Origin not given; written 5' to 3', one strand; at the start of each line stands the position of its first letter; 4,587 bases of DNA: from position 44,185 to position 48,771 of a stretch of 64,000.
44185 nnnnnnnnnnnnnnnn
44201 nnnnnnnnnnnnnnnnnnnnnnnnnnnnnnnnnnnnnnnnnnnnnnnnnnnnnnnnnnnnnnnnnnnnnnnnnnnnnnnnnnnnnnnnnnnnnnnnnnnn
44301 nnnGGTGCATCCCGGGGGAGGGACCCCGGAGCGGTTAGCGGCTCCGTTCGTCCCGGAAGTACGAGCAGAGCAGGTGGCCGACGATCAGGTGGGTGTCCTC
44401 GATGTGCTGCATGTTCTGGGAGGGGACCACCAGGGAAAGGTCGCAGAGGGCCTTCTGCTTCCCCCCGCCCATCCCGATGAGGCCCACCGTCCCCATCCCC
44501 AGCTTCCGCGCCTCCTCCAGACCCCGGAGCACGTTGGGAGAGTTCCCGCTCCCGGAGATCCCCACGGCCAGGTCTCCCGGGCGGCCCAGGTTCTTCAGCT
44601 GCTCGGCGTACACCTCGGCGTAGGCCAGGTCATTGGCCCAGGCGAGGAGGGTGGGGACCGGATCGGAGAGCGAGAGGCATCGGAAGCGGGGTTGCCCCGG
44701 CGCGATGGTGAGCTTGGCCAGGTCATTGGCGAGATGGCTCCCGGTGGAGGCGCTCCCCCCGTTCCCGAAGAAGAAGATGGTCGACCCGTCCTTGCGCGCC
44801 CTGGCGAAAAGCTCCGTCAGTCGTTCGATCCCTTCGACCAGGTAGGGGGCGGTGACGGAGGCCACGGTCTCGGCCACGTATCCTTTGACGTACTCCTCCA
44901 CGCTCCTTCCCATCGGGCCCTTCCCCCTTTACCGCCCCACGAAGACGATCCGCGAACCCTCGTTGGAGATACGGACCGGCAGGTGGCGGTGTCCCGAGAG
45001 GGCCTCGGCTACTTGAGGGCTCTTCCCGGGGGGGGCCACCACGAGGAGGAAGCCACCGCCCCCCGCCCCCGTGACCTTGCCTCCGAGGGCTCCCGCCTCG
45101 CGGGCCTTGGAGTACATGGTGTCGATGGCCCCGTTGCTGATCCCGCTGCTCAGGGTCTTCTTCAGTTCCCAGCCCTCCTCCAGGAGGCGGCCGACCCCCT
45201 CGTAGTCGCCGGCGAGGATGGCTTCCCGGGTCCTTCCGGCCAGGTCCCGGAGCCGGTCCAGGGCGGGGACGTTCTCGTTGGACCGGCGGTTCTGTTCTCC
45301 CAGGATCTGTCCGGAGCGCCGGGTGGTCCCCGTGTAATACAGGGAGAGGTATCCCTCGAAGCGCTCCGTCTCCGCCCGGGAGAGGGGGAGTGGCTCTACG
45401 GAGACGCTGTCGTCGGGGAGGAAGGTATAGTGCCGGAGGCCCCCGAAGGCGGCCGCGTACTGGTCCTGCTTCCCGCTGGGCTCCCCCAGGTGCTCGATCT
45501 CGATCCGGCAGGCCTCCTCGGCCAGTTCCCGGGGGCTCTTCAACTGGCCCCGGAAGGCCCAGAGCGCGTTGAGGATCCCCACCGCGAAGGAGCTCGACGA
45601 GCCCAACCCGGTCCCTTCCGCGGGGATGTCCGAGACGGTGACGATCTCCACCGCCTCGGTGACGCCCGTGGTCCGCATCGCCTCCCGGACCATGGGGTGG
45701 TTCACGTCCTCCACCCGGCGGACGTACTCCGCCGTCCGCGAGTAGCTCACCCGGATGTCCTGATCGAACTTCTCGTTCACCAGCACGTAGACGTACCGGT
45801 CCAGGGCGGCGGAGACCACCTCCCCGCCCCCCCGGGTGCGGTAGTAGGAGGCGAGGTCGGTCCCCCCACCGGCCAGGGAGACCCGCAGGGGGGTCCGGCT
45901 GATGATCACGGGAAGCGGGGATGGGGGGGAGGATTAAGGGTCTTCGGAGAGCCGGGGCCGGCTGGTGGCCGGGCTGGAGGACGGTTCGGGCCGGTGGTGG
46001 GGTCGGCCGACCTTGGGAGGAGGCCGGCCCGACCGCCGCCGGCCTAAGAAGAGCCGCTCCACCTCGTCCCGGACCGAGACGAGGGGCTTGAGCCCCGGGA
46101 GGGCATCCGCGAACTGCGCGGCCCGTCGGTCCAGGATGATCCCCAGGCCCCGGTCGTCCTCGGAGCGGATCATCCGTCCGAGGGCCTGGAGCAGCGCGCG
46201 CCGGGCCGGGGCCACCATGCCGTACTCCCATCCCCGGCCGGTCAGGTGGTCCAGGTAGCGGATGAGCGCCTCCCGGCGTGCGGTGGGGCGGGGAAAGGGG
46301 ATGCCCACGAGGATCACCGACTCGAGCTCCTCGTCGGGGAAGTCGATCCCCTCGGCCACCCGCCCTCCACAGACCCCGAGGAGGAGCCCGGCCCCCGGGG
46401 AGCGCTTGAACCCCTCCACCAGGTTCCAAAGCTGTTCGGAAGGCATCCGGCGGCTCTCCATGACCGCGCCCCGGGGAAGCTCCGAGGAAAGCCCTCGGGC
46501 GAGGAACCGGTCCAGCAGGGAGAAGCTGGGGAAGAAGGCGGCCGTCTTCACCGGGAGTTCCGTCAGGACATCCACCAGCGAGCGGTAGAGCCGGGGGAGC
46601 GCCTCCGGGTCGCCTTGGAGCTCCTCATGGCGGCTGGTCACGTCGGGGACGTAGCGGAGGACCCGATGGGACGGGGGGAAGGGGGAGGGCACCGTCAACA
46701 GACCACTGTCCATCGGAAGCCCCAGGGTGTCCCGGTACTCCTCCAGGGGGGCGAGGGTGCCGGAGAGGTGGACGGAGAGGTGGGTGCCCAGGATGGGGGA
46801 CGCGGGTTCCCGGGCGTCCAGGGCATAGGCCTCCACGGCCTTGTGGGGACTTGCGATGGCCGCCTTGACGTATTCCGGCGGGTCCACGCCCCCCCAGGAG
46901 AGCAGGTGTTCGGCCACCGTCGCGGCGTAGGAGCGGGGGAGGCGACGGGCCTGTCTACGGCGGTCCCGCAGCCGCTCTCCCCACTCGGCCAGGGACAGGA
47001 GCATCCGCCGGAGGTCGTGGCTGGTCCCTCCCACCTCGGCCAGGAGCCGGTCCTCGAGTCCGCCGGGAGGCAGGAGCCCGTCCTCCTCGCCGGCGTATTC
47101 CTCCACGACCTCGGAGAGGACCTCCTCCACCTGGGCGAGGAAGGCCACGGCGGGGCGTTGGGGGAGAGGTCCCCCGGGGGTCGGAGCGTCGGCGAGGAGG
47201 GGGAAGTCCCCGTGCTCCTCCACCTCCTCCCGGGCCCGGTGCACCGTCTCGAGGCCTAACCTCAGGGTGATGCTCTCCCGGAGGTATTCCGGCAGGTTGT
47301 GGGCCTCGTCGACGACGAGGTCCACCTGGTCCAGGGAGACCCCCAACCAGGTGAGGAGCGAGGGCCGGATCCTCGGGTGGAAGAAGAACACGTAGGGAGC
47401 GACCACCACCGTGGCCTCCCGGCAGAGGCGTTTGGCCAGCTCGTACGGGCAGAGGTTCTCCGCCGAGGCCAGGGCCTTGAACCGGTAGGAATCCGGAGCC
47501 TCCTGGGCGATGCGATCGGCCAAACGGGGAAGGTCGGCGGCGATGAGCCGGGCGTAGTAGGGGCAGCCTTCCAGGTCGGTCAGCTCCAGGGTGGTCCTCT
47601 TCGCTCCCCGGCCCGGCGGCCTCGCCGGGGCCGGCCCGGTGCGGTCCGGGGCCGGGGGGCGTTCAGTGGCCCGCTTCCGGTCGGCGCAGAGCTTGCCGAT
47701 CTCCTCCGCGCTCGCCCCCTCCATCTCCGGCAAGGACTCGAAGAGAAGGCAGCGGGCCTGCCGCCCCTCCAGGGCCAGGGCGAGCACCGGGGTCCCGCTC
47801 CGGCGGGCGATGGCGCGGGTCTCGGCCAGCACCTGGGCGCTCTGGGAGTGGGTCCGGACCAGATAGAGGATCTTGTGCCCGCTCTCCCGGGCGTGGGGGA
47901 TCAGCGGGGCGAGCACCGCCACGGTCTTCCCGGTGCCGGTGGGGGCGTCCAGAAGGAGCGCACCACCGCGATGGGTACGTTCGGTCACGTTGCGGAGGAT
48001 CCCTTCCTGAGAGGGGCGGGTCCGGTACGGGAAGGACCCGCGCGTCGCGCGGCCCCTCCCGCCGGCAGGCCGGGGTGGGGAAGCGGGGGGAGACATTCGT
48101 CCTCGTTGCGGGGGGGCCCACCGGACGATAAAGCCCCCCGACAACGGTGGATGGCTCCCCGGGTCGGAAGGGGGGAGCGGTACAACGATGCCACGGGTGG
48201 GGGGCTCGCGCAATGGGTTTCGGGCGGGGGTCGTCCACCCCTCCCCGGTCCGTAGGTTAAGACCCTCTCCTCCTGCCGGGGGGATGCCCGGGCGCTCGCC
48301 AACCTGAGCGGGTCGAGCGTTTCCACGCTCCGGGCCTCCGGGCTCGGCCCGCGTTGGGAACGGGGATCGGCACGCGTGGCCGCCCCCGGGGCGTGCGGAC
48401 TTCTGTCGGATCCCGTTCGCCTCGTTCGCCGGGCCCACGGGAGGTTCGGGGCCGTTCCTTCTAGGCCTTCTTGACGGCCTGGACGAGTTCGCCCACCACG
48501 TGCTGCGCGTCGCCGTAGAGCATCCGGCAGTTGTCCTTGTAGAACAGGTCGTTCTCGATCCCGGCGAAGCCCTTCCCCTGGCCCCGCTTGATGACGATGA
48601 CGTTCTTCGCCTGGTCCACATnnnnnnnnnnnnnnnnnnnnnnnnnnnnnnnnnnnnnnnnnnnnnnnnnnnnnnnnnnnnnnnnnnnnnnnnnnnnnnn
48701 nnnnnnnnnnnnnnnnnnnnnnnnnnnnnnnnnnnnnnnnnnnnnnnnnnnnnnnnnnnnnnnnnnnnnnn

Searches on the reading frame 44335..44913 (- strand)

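Call 16: search_protein_families(library=pfam, proteins=[window:44335-44913:-], max_evalue=0.01)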
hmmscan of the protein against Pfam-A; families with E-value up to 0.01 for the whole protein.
window:44335-44913:- (192 aa): 2 families
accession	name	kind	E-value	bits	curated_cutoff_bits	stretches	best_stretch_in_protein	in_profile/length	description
PF13580.11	SIS_2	-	1.1e-15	58.4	27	1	25-146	17-137/138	SIS domain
PF01380.27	SIS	-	2.3e-05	24.6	25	1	107-161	48-102/131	SIS domain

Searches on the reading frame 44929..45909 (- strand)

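Call 16: search_protein_families(library=pfam, proteins=[window:44929-45909:-], max_evalue=0.01)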
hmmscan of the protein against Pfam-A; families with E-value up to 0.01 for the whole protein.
window:44929-45909:- (326 aa): 2 families
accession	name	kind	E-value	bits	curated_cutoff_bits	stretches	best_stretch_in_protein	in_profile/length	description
PF00288.32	GHMP_kinases_N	-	7.2e-16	58.6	22.3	1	75-157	8-87/87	GHMP kinases N terminal domain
PF08544.19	GHMP_kinases_C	-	2.4e-14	53.9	21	1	228-305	2-80/85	GHMP kinases C terminal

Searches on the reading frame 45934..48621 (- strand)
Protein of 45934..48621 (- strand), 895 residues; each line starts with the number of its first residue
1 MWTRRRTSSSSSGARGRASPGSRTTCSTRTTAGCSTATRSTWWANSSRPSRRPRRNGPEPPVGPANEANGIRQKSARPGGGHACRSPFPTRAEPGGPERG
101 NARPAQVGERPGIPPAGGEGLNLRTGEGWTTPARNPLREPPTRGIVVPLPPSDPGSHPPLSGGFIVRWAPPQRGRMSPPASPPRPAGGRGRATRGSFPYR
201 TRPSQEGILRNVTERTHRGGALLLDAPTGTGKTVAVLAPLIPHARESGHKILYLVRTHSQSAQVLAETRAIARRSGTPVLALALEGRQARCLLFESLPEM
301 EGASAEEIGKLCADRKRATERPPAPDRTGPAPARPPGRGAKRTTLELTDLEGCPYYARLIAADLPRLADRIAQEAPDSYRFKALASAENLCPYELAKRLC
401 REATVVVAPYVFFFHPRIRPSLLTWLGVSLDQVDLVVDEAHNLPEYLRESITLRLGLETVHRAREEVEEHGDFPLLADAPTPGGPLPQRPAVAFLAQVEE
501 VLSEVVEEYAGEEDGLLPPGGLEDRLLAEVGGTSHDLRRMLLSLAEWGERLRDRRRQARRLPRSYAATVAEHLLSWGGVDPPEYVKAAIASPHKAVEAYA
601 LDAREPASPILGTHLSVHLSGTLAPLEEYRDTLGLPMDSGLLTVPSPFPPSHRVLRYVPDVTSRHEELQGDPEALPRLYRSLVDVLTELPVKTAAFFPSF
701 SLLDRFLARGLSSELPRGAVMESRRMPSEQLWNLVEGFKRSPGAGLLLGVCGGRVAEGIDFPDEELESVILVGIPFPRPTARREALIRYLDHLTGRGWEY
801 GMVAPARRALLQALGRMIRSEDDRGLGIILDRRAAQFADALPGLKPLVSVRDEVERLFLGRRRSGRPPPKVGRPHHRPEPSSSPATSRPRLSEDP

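Call 16: search_protein_families(library=pfam, proteins=[window:45934-48621:-], max_evalue=0.01)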
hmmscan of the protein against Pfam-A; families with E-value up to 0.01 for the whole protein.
window:45934-48621:- (895 aa): 6 families
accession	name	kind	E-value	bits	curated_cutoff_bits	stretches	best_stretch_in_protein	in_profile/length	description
PF13307.12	Helicase_C_2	-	4.1e-30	105.5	25.3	1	683-836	2-156/170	Helicase C-terminal domain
PF06733.21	DEAD_2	-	8.5e-23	81.3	21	1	253-455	1-167/172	DEAD_2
PF06777.17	HBB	-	3.6e-21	76.1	30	1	494-667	20-190/190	Helical and beta-bridge domain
PF00270.35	DEAD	-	2.5e-07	31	26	1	213-279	8-76/167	DEAD/DEAH box helicase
PF04851.21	ResIII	-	7.4e-06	26.4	22.5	1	200-270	3-75/164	Type III restriction enzyme, res subunit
PF13604.12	AAA_30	-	0.0065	16.7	27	0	203-271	4-68/191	AAA domain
